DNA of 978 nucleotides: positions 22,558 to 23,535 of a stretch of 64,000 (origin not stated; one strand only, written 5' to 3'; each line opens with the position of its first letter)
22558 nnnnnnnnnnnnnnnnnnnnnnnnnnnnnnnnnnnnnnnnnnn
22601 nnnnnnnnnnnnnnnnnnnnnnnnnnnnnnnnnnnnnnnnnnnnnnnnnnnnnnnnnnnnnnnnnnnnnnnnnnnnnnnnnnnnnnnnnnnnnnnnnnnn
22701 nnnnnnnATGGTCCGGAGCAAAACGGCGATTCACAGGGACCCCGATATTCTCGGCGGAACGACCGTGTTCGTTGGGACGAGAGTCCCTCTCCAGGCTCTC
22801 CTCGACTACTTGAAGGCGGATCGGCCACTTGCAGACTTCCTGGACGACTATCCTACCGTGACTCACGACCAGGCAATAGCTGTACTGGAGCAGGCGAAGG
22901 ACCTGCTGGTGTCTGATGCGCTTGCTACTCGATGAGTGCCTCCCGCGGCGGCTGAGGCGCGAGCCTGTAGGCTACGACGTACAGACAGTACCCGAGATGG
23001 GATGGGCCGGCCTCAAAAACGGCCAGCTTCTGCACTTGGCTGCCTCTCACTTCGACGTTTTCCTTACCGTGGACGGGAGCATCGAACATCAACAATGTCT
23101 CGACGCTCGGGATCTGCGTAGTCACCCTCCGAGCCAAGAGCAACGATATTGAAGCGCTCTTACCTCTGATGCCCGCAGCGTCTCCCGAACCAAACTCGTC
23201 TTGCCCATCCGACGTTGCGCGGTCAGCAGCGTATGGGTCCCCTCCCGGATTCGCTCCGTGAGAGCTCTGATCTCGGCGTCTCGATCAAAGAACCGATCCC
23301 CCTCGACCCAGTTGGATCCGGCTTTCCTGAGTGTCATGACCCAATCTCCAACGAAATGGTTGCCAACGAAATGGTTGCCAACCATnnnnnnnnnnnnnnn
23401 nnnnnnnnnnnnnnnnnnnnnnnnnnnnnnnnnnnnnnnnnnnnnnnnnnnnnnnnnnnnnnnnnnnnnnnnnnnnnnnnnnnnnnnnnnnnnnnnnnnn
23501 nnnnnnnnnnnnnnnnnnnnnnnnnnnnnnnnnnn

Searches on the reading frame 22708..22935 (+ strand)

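Call 11: search_protein_families(library=pfam, proteins=[window:22708-22935:+], max_evalue=0.01)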
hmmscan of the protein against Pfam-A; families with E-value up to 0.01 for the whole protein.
window:22708-22935:+ (75 aa): 1 family
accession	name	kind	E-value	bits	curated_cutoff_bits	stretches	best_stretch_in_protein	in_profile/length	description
PF04255.20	DUF433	-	9.6e-15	54.6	23.6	1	8-61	1-54/56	Protein of unknown function (DUF433)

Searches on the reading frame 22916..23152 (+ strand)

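Call 11: search_protein_families(library=pfam, proteins=[window:22916-23152:+], max_evalue=0.01)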
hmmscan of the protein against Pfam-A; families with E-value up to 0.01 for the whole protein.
window:22916-23152:+ (78 aa): 2 families
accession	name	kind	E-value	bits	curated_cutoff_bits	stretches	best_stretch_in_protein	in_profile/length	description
PF18480.7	DUF5615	-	2.2e-05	24.7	23.8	1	1-53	1-55/110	Domain of unknown function (DUF5615)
PF18478.7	PIN_10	-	0.007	16.9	26.2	1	1-59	1-65/84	PIN like domain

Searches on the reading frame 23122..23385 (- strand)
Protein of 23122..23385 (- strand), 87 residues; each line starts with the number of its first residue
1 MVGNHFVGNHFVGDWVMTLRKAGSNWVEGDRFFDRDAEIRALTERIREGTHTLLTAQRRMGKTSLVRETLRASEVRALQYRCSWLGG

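Call 11: search_protein_families(library=pfam, proteins=[window:23122-23385:-], max_evalue=0.01)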
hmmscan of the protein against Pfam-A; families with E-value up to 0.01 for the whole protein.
window:23122-23385:- (87 aa): 4 families
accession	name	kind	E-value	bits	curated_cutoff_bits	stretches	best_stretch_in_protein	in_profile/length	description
PF01637.24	ATPase_2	-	0.00042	20.6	33.2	1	32-73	1-44/225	ATPase domain predominantly from Archaea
PF13191.12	AAA_16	-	0.0016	19.4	32.6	1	31-74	1-49/167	AAA ATPase domain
PF20703.3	nSTAND1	-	0.0049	17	27.1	1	30-67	14-51/379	Novel STAND NTPase 1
PF14516.12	AAA_35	-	0.0057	15.9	27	1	33-75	14-57/331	AAA-like domain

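Call 38: search_protein_families(library=padloc, proteins=[window:23122-23385:-], max_evalue=0.001)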
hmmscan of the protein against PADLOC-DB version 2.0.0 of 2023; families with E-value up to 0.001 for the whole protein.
window:23122-23385:- (87 aa): 0 families
